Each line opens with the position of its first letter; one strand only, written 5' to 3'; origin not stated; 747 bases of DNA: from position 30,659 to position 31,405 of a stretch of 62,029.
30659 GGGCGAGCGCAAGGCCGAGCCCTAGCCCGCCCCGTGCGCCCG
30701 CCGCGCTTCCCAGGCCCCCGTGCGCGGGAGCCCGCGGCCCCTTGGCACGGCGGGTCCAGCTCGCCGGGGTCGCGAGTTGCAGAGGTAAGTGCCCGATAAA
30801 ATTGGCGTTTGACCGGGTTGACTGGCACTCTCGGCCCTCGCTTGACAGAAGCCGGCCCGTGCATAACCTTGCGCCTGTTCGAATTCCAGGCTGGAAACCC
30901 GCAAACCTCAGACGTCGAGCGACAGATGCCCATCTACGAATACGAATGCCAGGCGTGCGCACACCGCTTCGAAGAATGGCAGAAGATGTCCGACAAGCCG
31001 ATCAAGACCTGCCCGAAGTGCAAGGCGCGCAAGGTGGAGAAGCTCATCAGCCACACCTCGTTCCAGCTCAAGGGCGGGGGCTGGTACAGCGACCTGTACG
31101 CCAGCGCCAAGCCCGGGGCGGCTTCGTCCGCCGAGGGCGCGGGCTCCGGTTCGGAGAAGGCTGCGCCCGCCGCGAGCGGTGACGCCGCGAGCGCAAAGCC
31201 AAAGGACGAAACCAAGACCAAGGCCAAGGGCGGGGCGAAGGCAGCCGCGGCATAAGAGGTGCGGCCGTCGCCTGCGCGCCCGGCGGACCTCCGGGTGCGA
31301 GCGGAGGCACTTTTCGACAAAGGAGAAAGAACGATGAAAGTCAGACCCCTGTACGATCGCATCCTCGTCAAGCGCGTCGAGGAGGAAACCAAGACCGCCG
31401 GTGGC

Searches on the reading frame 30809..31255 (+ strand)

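Call 52: search_protein_families(library=pfam, proteins=[window:30809-31255:+], max_evalue=0.001)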
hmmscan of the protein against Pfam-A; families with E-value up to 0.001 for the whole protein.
window:30809-31255:+ (148 aa): 1 family
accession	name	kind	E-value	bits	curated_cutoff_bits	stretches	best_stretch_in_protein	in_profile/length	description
PF09723.15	Zn_ribbon_8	-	3.1e-18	65.9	34.4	1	40-80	1-41/41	Zinc ribbon domain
